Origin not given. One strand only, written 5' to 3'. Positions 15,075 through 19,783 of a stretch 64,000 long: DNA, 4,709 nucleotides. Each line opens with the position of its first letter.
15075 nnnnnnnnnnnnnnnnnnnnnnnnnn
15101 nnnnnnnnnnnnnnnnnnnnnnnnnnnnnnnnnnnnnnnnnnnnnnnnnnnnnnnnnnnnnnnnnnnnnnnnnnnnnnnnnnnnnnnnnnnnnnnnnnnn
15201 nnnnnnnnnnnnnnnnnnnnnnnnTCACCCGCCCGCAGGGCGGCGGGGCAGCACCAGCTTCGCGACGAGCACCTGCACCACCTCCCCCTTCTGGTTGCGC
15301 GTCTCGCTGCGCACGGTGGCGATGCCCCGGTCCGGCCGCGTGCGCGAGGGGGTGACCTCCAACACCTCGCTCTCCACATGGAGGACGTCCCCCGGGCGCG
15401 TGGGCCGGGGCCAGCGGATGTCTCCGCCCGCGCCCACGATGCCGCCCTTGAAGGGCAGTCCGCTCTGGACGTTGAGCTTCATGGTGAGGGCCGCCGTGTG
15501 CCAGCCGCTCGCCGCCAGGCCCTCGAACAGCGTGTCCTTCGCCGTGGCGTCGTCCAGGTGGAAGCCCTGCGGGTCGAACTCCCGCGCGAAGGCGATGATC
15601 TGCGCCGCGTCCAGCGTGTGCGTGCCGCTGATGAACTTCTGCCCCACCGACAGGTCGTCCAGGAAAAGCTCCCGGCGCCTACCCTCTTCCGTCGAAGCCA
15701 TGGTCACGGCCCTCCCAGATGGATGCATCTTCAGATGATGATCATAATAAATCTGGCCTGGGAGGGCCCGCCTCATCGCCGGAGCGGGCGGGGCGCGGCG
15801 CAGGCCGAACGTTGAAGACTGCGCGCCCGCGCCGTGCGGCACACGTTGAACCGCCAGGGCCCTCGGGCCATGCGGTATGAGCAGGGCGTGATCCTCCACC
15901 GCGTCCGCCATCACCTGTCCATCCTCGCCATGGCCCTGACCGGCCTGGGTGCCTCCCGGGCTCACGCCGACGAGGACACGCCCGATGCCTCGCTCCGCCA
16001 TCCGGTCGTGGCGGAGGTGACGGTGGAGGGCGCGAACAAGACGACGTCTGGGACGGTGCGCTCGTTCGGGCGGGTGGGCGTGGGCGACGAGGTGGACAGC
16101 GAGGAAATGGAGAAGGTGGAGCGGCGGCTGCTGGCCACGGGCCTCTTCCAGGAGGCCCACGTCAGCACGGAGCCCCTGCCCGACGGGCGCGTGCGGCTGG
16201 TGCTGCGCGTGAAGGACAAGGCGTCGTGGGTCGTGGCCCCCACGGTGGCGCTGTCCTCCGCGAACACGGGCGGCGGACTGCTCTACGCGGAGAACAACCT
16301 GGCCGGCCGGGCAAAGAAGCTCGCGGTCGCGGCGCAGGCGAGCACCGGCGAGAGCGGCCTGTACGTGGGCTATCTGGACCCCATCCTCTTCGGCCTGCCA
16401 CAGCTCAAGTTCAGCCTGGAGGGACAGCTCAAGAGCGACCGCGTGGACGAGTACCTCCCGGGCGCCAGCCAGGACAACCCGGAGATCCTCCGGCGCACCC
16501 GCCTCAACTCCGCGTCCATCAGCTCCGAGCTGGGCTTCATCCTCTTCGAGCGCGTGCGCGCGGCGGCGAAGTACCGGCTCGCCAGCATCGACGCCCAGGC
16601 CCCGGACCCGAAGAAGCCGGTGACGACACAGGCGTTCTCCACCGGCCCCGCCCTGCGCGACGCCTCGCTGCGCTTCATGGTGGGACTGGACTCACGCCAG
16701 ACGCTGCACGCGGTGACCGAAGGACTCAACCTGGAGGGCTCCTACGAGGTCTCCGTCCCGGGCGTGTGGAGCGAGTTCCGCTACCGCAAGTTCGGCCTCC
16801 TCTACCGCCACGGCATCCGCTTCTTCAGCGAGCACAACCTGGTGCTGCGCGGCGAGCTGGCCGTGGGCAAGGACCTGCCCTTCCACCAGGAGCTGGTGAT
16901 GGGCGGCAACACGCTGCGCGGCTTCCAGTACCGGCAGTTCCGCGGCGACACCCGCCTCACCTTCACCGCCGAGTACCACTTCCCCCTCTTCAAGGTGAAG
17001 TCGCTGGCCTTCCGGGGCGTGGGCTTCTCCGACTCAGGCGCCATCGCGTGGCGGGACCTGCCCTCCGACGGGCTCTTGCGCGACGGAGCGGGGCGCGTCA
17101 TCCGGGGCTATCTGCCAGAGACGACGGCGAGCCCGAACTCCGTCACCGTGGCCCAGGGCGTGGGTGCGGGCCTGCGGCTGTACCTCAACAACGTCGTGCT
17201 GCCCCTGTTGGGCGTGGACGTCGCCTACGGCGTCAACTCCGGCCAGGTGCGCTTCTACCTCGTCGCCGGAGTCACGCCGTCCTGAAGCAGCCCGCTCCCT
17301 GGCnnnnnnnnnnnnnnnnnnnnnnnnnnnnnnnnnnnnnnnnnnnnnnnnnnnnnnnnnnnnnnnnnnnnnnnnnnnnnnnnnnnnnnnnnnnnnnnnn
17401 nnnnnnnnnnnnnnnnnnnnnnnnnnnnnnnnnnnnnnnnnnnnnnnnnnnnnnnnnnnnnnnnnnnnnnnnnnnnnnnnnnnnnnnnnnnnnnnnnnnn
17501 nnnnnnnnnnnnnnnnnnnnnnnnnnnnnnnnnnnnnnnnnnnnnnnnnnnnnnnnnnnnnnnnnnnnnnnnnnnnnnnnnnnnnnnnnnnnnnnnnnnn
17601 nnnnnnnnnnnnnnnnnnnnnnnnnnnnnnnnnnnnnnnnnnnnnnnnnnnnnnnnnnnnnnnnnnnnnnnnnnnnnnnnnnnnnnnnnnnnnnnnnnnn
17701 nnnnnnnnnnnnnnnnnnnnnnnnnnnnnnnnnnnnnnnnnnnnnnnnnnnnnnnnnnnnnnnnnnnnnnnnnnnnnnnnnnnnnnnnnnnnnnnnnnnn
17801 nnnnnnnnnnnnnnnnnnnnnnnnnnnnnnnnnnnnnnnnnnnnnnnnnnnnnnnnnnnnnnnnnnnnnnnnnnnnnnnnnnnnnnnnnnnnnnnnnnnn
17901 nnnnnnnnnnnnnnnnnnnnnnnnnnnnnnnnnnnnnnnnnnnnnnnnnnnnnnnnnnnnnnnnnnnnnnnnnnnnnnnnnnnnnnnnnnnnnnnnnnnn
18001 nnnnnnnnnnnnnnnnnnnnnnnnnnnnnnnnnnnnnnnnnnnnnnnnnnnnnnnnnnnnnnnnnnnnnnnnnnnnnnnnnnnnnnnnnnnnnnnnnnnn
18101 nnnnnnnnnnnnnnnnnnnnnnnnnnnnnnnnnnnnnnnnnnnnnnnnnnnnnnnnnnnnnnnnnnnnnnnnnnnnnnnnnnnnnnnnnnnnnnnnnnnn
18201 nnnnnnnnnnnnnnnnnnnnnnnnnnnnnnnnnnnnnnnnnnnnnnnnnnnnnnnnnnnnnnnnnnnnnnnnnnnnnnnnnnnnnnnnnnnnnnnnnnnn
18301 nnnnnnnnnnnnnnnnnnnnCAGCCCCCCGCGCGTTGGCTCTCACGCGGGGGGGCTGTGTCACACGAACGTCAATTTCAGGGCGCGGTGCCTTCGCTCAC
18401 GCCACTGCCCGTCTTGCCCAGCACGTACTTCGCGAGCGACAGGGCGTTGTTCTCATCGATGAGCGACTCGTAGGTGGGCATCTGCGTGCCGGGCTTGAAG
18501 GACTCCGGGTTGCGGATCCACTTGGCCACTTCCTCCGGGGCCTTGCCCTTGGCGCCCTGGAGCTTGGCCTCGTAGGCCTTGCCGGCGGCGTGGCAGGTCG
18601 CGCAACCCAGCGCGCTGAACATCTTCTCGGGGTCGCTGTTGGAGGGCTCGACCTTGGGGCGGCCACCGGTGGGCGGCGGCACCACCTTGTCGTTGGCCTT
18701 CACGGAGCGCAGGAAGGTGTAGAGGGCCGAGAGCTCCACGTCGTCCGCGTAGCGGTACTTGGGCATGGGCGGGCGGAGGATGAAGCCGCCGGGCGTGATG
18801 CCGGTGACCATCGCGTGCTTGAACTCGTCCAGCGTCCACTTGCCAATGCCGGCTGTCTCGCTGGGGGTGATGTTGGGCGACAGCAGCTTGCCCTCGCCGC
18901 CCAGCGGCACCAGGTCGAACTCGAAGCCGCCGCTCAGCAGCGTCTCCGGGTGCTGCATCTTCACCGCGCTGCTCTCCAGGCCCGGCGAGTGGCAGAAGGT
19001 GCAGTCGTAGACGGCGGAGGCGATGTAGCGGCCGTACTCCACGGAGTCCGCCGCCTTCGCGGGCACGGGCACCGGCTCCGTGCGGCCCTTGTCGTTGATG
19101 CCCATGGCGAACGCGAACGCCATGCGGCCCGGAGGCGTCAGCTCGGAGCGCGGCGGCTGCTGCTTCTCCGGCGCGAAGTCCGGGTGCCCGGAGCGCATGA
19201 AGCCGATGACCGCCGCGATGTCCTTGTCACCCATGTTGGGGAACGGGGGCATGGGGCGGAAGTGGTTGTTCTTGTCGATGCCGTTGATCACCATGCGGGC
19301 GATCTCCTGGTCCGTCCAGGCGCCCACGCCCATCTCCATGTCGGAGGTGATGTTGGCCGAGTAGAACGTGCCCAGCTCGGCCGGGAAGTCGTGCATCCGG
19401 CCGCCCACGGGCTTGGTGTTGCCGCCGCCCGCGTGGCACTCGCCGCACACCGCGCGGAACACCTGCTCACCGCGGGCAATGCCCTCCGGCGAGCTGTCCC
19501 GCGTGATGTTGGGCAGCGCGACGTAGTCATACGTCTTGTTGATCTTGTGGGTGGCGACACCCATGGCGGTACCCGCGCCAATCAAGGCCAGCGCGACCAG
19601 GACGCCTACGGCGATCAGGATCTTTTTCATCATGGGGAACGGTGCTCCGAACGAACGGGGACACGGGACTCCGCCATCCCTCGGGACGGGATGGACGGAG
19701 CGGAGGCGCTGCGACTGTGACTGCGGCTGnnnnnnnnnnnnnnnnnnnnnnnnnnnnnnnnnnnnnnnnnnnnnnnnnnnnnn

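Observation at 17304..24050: Menaquinone-linked cytochrome/lipoprotein island that could form an envelope electron-transfer module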

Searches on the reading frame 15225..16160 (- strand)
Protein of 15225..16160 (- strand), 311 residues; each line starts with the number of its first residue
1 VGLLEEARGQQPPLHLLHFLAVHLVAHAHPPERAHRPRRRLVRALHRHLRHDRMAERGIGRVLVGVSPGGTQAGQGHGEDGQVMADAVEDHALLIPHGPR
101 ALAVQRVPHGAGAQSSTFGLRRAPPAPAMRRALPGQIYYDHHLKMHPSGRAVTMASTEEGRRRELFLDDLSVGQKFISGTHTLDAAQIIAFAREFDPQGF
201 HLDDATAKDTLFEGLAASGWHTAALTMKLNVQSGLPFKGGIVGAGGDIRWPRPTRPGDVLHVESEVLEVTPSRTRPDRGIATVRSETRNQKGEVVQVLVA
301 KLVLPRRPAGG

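Call 8: search_protein_families(library=pfam, proteins=[window:15225-16160:-], max_evalue=0.01)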
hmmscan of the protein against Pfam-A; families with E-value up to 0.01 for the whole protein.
window:15225-16160:- (311 aa): 3 families
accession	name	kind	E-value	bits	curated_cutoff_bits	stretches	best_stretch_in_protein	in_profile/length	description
PF01575.25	MaoC_dehydratas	-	8.9e-11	41.9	27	1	179-284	14-118/123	MaoC like domain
PF19315.5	MC_hydratase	-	3.2e-05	23.6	26.5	1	193-307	54-167/353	Mesaconyl-CoA hydratase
PF13452.11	FAS1_DH_region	-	0.00014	22.5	22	1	172-295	3-129/132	FAS1-like, dehydratase domain region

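Call 9: search_protein_families(library=ncbifam, proteins=[window:15225-16160:-], max_evalue=0.01)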
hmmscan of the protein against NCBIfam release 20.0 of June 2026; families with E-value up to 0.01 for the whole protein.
window:15225-16160:- (311 aa): 5 families
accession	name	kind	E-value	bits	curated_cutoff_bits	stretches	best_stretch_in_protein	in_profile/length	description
NF038241.1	RipB_Ich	equivalog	1.7e-08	34.6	340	1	164-298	21-156/175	(R)-specific enoyl-CoA hydratase RipB/Ich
NF041625.1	methfumCoahyd_Halo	equivalog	6.9e-06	25.5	560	1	194-307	57-169/358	2-methylfumaryl-CoA hydratase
NF006045.0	PRK08190.1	subfamily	3.5e-05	22.8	282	1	166-306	10-143/467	bifunctional enoyl-CoA hydratase/phosphate acetyltransferase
TIGR02278.1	PaaN-DH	equivalog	3.6e-05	22.2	562.8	1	167-296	525-654/664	phenylacetic acid degradation bifunctional protein PaaZ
NF040620.1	fused_HadA_HadB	exception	0.0054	16.2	350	0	157-226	186-256/329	fused (3R)-hydroxyacyl-ACP dehydratase subunits HadA/HadB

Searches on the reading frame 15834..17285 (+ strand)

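Call 8: search_protein_families(library=pfam, proteins=[window:15834-17285:+], max_evalue=0.01)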
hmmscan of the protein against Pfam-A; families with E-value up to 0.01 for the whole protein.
window:15834-17285:+ (483 aa): 2 families
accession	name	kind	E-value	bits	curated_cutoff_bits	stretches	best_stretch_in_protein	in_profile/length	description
PF01103.29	Omp85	-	1.2e-21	78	24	1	155-452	1-294/325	Omp85 superfamily domain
PF07244.20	POTRA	-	0.00016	22.8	21.3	1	57-127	1-77/79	Surface antigen variable number repeat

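Call 9: search_protein_families(library=ncbifam, proteins=[window:15834-17285:+], max_evalue=0.01)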
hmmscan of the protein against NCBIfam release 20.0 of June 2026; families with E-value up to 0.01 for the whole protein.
window:15834-17285:+ (483 aa): 5 families
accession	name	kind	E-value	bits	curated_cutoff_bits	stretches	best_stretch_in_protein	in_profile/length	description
TIGR03303.1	OM_YaeT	equivalog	5.1e-22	78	297.15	1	59-440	324-700/741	outer membrane protein assembly factor BamA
NF047779.1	Omp85_fam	subfamily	5.2e-07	29.5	200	1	279-478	227-419/423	Omp85 family outer membrane protein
NF058613.1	OMPAssmBamADein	equivalog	5.9e-05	21.2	1050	0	40-129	15-100/857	outer membrane protein assembly factor BamA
TIGR00992.1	3a0901s03IAP75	subfamily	0.00075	17.8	1163.25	0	88-187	305-423/718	IAP75 family chloroplast envelope protein translocase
NF008287.0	PRK11067.1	subfamily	0.0015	17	1181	0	58-129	25-91/802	outer membrane protein assembly factor BamA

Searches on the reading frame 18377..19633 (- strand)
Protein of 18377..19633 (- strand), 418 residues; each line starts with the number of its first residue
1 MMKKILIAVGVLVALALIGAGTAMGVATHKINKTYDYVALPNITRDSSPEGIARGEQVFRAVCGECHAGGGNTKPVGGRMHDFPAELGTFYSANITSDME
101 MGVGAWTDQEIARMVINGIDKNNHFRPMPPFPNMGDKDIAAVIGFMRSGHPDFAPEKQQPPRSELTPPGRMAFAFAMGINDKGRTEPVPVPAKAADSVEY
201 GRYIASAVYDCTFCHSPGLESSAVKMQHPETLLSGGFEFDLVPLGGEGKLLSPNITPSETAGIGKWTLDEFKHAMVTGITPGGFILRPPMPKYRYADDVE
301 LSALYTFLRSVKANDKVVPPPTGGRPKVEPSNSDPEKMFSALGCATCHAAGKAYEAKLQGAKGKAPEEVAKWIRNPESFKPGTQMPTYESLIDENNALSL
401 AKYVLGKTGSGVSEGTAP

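Call 8: search_protein_families(library=pfam, proteins=[window:18377-19633:-], max_evalue=0.01)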
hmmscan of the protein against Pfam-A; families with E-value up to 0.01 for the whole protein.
window:18377-19633:- (418 aa): 4 families
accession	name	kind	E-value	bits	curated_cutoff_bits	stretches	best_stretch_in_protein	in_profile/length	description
PF13442.11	Cytochrome_CBB3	-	3.3e-18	66.2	27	2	52-146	3-68/68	Cytochrome C oxidase, cbb3-type, subunit III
PF00034.26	Cytochrom_C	-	4.5e-15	57.2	21.3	1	52-148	1-88/90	Cytochrome c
PF14495.11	Cytochrom_C550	-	4.9e-05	23.5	27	0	48-74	22-47/136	Cytochrome c-550 domain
PF14522.11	Cytochrome_C7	-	0.00042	20.5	24.8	0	339-356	39-56/67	Cytochrome c7 and related cytochrome c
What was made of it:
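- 18377..19633 (-): TRI: 418-aa trihaem class-I cytochrome c with an N-terminal membrane helix. The inferred haem-ligand Met of domains 1 and 2 is kept in every relative aligned, and that of domain 3 in all trihaem forms. PF13442 and PF00034 (call 8).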

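Call 9: search_protein_families(library=ncbifam, proteins=[window:18377-19633:-], max_evalue=0.01)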
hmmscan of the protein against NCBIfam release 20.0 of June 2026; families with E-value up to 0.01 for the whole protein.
window:18377-19633:- (418 aa): 10 families
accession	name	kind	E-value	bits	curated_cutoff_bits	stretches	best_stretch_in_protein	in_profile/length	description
NF045930.1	Cytc6PetJCyano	equivalog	3.2e-09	36.7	135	1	50-73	26-49/110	cytochrome c6 PetJ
TIGR03045.1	PS_II_C550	equivalog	5.8e-06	26.1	177.75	1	30-74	27-72/159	photosystem II cytochrome c-550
TIGR00782.1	ccoP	equivalog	2.9e-05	23.5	179.95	0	29-72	180-223/285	cytochrome-c oxidase, cbb3-type subunit III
NF011054.0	PRK14486.1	equivalog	0.0001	21.9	447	1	50-150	213-291/294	putative bifunctional cbb3-type cytochrome c oxidase subunit II/cytochrome c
NF050122.1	bc1_QcrC_actin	exception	0.0013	18.1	200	0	8-70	6-59/253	cytochrome bc1 complex diheme cytochrome c subunit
NF041895.1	choice_anch_V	domain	0.0024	17.9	42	0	340-367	23-52/150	choice-of-anchor V domain-containing protein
NF043010.1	Cyt554_Nsmonas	equivalog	0.0028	17.1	400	1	333-366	100-132/238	cytochrome c-550 CycA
NF041894.1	MXAN_6652_fam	equivalog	0.0055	16.3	200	0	209-261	30-82/203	MXAN_6652 family MXYO-CTERM-anchored protein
NF040971.1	cytc_ExtS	equivalog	0.0087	15.3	100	0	357-388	217-248/262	selenite/tellurite reduction operon c-type cytochrome lipoprotein ExtS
NF045774.1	cytochro_C551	exception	0.0088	16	118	0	2-69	1-56/110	cytochrome c551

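Call 11: search_solved_structures(query=window:18377-19633:-, max_evalue=0.1, show_alignments=2)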
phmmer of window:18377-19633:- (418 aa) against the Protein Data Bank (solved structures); distinct sequences matched with E-value up to 0.1: 19.
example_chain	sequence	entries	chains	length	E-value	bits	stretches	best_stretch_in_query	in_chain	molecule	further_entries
8hdd_B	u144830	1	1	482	1.7e-23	86.6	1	39-350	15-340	Glucose dehydrogenase beta subunit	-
7w2j_C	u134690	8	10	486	1.3e-19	73.7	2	178-316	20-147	Fructose dehydrogenase cytochrome subunit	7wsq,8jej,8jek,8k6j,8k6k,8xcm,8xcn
8gy2_B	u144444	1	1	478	4.2e-14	55.6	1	46-278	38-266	Alcohol dehydrogenase (quinone), cytochrome c subunit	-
9x0q_B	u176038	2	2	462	7.5e-13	51.5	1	46-160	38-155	Alcohol dehydrogenase (quinone), cytochrome c subunit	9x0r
8gy3_A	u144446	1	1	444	1.9e-10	43.6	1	186-320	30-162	Cytochrome c subunit of aldehyde dehydrogenase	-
9jqa_C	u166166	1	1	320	3.3e-06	29.6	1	61-148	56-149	Fructose dehydrogenase cytochrome subunit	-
2yev_B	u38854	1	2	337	0.00012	24.5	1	363-416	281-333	CYTOCHROME C OXIDASE SUBUNIT 2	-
6j3y_V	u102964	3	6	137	0.0038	19.5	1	46-76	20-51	Cytochrome c-550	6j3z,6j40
7vd5_V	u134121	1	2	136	0.0038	19.5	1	46-76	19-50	Cytochrome c-550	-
8j5k_V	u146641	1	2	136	0.004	19.4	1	46-76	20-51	PsbV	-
6jlu_V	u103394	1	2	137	0.0041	19.4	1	46-75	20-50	Cytochrome c-550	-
8iwh_V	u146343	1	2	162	0.0058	18.9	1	46-75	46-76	Cytochrome c-550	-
2pac_A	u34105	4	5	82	0.0089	18.3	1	334-406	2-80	CYTOCHROME C551 | Cytochrome c-551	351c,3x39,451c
8wb4_V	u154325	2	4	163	0.014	17.7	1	44-78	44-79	Photosystem II cytochrome c550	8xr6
7y5e_VL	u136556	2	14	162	0.016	17.5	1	1-78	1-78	Cytochrome c550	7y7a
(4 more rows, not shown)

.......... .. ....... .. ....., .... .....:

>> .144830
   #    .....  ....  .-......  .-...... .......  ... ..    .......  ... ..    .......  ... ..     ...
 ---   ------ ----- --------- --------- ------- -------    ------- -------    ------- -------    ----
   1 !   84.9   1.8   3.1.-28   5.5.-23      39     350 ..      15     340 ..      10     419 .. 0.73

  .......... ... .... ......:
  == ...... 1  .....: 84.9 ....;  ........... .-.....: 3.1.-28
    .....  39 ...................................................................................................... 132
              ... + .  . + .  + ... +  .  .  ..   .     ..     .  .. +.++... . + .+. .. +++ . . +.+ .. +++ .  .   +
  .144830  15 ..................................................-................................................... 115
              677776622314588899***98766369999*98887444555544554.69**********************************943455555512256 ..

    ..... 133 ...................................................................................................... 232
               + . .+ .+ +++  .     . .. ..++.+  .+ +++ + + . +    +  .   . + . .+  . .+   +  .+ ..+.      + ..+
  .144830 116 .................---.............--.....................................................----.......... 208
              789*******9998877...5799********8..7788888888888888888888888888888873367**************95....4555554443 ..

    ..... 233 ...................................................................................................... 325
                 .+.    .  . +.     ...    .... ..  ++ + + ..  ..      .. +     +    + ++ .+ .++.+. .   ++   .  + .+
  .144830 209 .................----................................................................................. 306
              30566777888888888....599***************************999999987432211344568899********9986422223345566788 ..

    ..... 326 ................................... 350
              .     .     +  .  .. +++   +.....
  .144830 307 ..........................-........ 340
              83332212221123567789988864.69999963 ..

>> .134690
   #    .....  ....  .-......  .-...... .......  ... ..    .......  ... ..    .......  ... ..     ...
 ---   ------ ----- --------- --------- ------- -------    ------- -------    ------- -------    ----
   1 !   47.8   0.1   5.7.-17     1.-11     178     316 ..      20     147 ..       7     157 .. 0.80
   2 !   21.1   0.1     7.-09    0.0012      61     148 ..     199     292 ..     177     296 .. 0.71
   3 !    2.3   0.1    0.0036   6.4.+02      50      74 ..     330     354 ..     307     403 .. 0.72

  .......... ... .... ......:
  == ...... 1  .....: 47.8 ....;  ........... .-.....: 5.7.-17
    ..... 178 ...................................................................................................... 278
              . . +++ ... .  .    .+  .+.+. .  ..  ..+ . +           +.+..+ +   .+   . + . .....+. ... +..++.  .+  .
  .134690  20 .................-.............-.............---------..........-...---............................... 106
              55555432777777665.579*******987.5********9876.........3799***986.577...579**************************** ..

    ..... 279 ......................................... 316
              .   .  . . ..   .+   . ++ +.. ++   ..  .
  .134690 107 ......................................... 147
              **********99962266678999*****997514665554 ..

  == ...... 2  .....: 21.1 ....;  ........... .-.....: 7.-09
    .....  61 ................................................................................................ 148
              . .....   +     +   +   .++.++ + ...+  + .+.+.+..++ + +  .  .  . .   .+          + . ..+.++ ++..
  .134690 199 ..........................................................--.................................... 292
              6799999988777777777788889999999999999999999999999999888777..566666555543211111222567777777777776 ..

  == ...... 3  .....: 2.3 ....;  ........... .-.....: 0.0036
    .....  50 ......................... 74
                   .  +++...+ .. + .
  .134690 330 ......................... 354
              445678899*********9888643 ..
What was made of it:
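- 18377..19633 (-): PDB matches: FAD-glucose dehydrogenase β subunit 8hdd_B (E 1.7e-23, aligned over residues 39-350), fructose dehydrogenase cytochrome subunit 7w2j_C (1.3e-19) and alcohol dehydrogenase subunit II 8gy2_B (4.2e-14) (call 11).
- On Trihaem cytochrome c subunit of membrane-bound quinone-reducing dehydrogenases: 8hdd_B E 1.7e-23 (residues 39-350 aligned to 15-340), 7w2j_C 1.3e-19, 8gy2_B 4.2e-14 and 8gy3_A 1.9e-10 (call 11).
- TRI is homologous over residues 39-350 to the quinone-reducing cytochrome subunits 8hdd_B, 7w2j_C and 8gy2_B (call 11). The C-terminal domain of TRI also resembles the cytochrome c domain of caa3 oxidase subunit II (2yev_B, E 1.2e-4; call 11). TRI's own family is quinone-reactive (call 11).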
